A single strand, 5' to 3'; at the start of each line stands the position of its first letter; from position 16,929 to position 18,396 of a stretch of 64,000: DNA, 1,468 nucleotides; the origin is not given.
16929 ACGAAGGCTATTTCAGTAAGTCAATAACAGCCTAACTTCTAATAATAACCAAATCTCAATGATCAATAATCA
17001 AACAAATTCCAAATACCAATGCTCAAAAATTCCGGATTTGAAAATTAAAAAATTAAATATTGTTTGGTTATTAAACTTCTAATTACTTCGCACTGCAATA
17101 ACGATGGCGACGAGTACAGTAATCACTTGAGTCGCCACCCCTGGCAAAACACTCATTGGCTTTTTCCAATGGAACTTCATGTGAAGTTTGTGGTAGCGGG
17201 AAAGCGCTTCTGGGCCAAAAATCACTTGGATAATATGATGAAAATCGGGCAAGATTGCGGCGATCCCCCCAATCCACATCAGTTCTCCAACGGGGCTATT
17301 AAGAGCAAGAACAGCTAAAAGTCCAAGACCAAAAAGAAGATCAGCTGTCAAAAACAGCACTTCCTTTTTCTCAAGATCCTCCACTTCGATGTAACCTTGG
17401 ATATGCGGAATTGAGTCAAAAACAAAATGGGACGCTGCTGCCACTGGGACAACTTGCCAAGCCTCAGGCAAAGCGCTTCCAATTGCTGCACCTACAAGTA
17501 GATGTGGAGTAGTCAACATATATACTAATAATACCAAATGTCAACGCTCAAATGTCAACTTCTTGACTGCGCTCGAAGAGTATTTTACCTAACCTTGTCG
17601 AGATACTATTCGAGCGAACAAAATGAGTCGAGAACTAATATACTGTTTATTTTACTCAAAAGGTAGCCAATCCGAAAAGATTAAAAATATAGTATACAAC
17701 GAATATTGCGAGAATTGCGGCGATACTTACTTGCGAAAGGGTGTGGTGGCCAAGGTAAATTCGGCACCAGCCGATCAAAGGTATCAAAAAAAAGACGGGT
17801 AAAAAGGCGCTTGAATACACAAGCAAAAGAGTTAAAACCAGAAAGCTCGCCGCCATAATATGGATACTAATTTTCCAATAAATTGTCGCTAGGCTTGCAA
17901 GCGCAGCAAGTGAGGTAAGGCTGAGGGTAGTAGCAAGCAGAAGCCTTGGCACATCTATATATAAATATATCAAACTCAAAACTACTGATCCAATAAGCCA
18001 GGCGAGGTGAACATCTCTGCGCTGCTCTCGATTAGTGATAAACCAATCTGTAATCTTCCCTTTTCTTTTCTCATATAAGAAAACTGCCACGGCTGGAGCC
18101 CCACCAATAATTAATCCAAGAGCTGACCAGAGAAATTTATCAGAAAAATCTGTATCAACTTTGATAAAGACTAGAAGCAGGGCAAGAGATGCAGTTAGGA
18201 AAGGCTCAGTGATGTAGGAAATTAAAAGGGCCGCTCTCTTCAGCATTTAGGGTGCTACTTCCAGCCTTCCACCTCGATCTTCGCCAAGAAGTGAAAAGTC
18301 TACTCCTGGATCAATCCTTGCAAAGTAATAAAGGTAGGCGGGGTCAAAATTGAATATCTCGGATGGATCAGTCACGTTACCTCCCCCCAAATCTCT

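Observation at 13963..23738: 10-kb surface-protein operon: 1640-aa LamG-like giant and 762-aa VWA protein sharing a C-terminal module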

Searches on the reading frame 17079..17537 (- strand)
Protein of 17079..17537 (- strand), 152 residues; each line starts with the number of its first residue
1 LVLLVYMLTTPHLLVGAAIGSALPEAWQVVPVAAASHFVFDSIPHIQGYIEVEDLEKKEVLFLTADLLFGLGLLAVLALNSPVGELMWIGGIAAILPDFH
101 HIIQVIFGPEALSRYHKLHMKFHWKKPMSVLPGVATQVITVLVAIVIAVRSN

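Call 4: search_protein_families(library=pfam, proteins=[window:17079-17537:-], max_evalue=0.1)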
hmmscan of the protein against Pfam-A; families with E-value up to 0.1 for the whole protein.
window:17079-17537:- (152 aa): 0 families

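Call 8: search_protein_families(library=ncbifam, proteins=[window:17079-17537:-], max_evalue=0.1)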
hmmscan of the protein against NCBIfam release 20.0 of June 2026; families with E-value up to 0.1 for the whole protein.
window:17079-17537:- (152 aa): 0 families

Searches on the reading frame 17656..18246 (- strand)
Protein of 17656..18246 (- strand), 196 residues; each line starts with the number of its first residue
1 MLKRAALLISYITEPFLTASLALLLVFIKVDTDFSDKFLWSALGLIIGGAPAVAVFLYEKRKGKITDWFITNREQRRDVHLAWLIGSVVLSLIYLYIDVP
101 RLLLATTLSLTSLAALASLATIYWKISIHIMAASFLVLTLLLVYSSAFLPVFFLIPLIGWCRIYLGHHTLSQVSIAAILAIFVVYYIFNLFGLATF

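Call 4: search_protein_families(library=pfam, proteins=[window:17656-18246:-], max_evalue=0.1)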
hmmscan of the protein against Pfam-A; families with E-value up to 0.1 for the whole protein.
window:17656-18246:- (196 aa): 1 family
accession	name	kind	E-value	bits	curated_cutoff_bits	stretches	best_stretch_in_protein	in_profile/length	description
PF01569.27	PAP2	-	6.3e-05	23.2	27.2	1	127-191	53-125/130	PAP2 superfamily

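Call 8: search_protein_families(library=ncbifam, proteins=[window:17656-18246:-], max_evalue=0.1)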
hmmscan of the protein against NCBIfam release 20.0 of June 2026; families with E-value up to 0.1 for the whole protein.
window:17656-18246:- (196 aa): 0 families
